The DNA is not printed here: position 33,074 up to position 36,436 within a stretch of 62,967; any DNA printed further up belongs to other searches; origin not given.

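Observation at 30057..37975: FdhA-like / NuoE / NuoF-GltD trio directly upstream of metV-metF: candidate uncharacterised NAD(P)H/ferredoxin-linked electron-input module for methylene-THF reductase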

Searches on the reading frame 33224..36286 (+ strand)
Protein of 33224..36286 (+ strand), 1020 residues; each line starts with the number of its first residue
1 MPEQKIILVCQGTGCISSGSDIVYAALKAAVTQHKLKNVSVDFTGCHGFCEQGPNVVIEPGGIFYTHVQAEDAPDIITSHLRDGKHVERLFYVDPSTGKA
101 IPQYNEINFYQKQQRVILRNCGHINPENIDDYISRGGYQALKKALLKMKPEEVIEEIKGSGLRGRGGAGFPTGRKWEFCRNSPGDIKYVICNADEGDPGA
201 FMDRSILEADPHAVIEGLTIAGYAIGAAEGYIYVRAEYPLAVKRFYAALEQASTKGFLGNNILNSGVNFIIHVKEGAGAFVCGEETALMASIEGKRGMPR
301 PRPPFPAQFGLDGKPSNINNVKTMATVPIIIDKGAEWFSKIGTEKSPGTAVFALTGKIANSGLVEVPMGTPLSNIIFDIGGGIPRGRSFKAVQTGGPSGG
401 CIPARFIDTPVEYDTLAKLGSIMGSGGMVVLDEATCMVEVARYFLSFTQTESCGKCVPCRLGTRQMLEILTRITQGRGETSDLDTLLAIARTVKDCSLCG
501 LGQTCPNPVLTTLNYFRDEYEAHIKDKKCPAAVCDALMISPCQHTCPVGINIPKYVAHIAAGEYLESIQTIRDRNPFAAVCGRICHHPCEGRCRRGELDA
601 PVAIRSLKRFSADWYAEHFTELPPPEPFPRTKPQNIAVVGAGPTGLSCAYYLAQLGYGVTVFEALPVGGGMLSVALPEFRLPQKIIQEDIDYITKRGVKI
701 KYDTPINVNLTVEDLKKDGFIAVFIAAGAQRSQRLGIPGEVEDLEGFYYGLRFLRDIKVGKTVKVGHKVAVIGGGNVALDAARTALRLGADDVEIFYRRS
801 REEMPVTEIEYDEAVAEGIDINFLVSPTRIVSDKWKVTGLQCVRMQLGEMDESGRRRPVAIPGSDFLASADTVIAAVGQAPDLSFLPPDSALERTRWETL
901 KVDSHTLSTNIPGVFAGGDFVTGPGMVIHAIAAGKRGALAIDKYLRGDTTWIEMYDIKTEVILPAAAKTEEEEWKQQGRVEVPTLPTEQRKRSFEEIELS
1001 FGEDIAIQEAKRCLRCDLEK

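Call 6: search_protein_families(library=pfam, proteins=[window:33224-36286:+], max_evalue=0.01)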
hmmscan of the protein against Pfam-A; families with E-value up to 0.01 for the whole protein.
window:33224-36286:+ (1020 aa): 18 families
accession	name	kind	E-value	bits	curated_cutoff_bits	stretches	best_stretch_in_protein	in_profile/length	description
PF01512.22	Complex1_51K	-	4.3e-47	160.2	31.2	1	157-328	1-149/150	Nuo51 FMN-binding domain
PF07992.20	Pyr_redox_2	-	2.2e-36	126.2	26.1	1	635-934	2-291/291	Pyridine nucleotide-disulphide oxidoreductase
PF10589.14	NADH_4Fe-4S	-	1.5e-33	114.9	23.5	1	439-523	1-85/85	NADH-ubiquinone oxidoreductase-F iron-sulfur binding region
PF14691.11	Fer4_20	-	1.7e-24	86.2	25.8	1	531-617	21-110/113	Dihydroprymidine dehydrogenase domain II, 4Fe-4S cluster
PF13738.12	Pyr_redox_3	-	7.5e-14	52.1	30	1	723-918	128-305/305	Pyridine nucleotide-disulphide oxidoreductase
PF00070.33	Pyr_redox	-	1.5e-10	41.9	22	1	635-665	1-31/82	Pyridine nucleotide-disulphide oxidoreductase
PF01266.30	DAO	-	1.7e-08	34.8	27.9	1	636-668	2-35/353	FAD dependent oxidoreductase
PF13450.12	NAD_binding_8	-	6.2e-08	33.2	21.9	1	638-673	1-37/68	NAD(P)-binding Rossmann-like domain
PF01262.27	AlaDh_PNT_C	-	3.4e-06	27.1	23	1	767-802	29-63/214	Alanine dehydrogenase/PNT, C-terminal domain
PF01946.23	Thi4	-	6e-06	26.1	26.2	1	635-672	19-58/235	Thi4 family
PF01257.25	2Fe-2S_thioredx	-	9.1e-06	26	24.8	1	5-78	66-142/145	Thioredoxin-like [2Fe-2S] ferredoxin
PF10531.15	SLBB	-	0.00013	22.2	27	1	351-400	1-53/55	SLBB domain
PF01593.30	Amino_oxidase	-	0.00025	20.9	19.8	0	644-670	2-28/443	Flavin containing amine oxidoreductase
PF12831.13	FAD_oxidored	-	0.00042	20.2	27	1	636-676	2-42/416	FAD dependent oxidoreductase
PF21799.2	MurD-like_N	-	0.0014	19.3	27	1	635-662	2-29/88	Mur ligase MurD-like, N-terminal domain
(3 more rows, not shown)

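Call 7: search_protein_families(library=ncbifam, proteins=[window:33224-36286:+], max_evalue=0.001)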
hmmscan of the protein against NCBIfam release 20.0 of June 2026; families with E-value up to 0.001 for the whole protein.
window:33224-36286:+ (1020 aa): 58 families (the best 25 are shown)
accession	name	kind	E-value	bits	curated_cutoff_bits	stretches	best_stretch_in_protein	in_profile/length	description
TIGR01959.1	nuoF_fam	equivalog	5.5e-149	496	558.65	1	122-524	7-410/410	NADH-quinone oxidoreductase subunit NuoF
NF009410.0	PRK12771.1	subfamily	1.9e-140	469.1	516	1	499-1016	10-511/566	NAD(P)-binding protein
NF009454.0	PRK12814.1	equivalog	3.7e-139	465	916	1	540-1017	102-573/657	putative NADPH-dependent glutamate synthase small subunit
NF009414.0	PRK12778.1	equivalog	6.7e-119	398.3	1103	2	537-946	334-750/752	bifunctional dihydroorotate dehydrogenase B NAD binding subunit/NADPH-dependent glutamate synthase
NF010120.0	PRK13596.1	equivalog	1.6e-116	389.4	389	1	114-529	5-422/433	NADH-quinone oxidoreductase subunit NuoF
NF008436.0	PRK11278.1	equivalog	1.5e-108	363.6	749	1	124-529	22-431/448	NADH-quinone oxidoreductase subunit NuoF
TIGR01316.1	gltA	equivalog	3.4e-106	355.8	471.75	1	539-945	35-449/449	NADPH-dependent glutamate synthase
TIGR03315.1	Se_ygfK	equivalog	1.4e-98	330.6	835.3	1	529-1017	437-887/1012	putative selenate reductase subunit YgfK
NF010590.0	PRK13984.1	equivalog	5.6e-92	308.8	946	2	539-948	195-609/611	putative oxidoreductase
NF009413.0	PRK12775.1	equivalog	1.2e-81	274.9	1895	1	534-952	333-761/1006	putative trifunctional 2-polyprenylphenol hydroxylase/glutamate synthase subunit beta/ferritin domain-containing protein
TIGR01318.1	gltD_gamma_fam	subfamily_domain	1e-73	248.6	482.95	1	529-946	37-466/467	glutamate synthase, small subunit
NF009408.0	PRK12769.1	equivalog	8.7e-73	245.5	1003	2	540-946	234-652/659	formate-dependent uric acid utilization protein AegA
NF009415.0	PRK12779.1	equivalog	7.5e-69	232.6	1519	1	524-943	188-624/944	putative bifunctional glutamate synthase subunit beta/2-polyprenylphenol hydroxylase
NF009409.0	PRK12770.1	subfamily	1.1e-66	225.4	343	1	630-948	15-353/360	putative glutamate synthase subunit beta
TIGR01317.1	GOGAT_sm_gam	subfamily_domain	1.8e-59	201.9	447.7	1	513-949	22-482/485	glutamate synthase small subunit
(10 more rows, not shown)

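Call 18: search_solved_structures(query=window:33224-36286:+, max_evalue=1e-20, show_alignments=0)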
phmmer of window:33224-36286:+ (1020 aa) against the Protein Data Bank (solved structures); distinct sequences matched with E-value up to 1e-20: 73 (the best 60 are shown).
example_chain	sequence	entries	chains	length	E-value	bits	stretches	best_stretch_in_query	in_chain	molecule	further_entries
7t2r_B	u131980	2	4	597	3.5e-232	776.5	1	7-538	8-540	NiFe hydrogenase subunit B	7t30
7q4v_B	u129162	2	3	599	5.1e-221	739.6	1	6-563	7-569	Iron hydrogenase HydB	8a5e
9bov_B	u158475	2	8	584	2.4e-206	691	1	16-566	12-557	NADH dehydrogenase (Quinone)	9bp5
9n5u_B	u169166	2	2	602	1.1e-198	665.6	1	2-538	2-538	NfnB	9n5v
8oh5_B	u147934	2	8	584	2e-197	661.4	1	15-540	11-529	NAD-reducing hydrogenase subunit HoxF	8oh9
8a6t_B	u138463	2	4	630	2.6e-197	661.1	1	3-539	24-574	Electron bifurcating hydrogenase subunit HydB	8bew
7p5h_B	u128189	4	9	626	1.8e-193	648.4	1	7-537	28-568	Fe-hydrogenase, subunit beta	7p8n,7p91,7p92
9mqx_B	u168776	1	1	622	2.6e-190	637.9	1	6-543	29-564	NADH:ubiquinone oxidoreductase, NADH-binding (51 kD) subunit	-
7q4w_B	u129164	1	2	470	4.5e-183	614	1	128-563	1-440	Iron hydrogenase HydB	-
9bov_A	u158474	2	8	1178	2.5e-123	416.2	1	540-1017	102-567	Molybdopterin oxidoreductase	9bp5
6vw7_B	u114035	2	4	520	2.1e-122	413.1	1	12-520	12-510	NAD-dependent formate dehydrogenase beta subunit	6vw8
2fug_1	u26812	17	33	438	6.4e-116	391.6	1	115-528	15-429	NADH-quinone oxidoreductase chain 1 | NADH-QUINONE OXIDOREDUCTASE SUBUNIT 1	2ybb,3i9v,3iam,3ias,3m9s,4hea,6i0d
9fii_B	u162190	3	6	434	2.5e-111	376.4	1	116-526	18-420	NADH-quinone oxidoreductase subunit F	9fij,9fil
6hl2_B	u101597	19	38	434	9.1e-111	374.6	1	116-526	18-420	NADH-quinone oxidoreductase subunit F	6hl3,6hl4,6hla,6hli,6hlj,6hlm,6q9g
7q5y_C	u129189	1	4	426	1e-110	374.4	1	116-525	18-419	NADH-quinone oxidoreductase subunit F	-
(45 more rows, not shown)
